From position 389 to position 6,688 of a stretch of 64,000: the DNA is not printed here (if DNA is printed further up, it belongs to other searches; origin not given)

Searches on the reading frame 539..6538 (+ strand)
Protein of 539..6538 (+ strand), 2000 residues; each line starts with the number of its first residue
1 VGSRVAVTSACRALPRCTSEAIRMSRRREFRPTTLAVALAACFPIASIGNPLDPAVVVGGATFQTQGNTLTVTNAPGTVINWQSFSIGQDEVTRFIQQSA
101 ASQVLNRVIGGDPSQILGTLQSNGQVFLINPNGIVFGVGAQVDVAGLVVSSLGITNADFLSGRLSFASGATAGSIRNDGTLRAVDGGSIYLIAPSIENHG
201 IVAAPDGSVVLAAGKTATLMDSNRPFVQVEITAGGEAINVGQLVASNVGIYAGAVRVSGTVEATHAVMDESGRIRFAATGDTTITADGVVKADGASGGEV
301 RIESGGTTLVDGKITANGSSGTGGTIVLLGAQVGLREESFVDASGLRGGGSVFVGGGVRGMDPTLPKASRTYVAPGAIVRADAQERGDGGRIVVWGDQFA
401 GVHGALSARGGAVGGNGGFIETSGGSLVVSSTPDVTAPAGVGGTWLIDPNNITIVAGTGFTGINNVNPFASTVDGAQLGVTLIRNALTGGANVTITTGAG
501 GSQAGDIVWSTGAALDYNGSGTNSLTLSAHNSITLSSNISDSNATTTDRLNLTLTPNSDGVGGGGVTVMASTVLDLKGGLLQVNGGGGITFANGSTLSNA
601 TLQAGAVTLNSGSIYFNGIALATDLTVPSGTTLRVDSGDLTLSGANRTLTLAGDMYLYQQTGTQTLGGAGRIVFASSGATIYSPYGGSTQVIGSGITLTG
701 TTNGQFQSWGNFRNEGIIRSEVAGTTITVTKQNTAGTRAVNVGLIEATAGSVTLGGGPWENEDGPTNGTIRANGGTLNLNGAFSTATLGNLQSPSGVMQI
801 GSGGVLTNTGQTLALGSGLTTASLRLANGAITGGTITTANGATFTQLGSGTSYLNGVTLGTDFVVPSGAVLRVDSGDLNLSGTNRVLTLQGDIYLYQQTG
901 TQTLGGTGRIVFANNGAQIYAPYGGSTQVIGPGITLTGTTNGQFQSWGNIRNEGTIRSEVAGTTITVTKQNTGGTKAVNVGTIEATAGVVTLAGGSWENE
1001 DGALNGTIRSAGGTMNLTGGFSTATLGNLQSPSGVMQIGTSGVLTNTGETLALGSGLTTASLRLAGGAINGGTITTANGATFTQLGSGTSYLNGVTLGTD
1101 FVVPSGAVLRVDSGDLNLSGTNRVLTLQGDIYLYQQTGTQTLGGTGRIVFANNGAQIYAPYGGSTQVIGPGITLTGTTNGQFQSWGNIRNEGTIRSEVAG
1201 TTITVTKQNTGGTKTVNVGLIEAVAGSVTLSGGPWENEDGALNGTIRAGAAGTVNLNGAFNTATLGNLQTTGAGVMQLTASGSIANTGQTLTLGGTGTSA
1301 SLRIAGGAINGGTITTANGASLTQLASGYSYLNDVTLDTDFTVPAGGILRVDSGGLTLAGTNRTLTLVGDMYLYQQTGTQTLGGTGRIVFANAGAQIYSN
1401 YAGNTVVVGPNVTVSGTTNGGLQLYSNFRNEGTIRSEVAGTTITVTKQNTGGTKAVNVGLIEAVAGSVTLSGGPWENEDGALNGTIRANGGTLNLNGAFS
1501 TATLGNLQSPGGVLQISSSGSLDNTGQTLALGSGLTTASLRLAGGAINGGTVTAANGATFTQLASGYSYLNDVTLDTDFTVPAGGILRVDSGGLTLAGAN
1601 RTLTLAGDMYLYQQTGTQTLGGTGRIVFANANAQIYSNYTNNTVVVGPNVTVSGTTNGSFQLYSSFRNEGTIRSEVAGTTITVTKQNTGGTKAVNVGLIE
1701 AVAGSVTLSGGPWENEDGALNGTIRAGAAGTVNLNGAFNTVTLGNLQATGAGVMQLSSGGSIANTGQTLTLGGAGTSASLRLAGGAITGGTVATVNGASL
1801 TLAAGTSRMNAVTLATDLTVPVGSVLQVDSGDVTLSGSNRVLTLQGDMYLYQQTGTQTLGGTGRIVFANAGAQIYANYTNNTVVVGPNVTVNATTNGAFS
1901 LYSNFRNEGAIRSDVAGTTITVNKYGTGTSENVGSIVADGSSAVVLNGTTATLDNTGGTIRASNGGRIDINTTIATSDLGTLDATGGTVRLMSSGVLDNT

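Call 4: search_protein_families(library=pfam, proteins=[window:539-6538:+], max_evalue=0.01)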
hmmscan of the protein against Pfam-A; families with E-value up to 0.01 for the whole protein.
window:539-6538:+ (2000 aa): 4 families
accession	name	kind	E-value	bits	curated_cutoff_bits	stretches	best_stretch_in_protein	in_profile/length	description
PF05860.19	TPS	-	6.6e-32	111.8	33.5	1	63-290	16-250/252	TPS secretion domain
PF13785.11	DUF4178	-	3.6e-07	30.9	25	0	1838-1881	66-112/136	Domain of unknown function (DUF4178)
PF09939.14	DUF2171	-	0.00011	22.9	25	0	1790-1837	16-58/64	Uncharacterized protein conserved in bacteria (DUF2171)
PF20299.4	NARF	-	0.0071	17.1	25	0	1610-1639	74-103/112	Nucleotidyltransferase-Associated Rossmannoid Fold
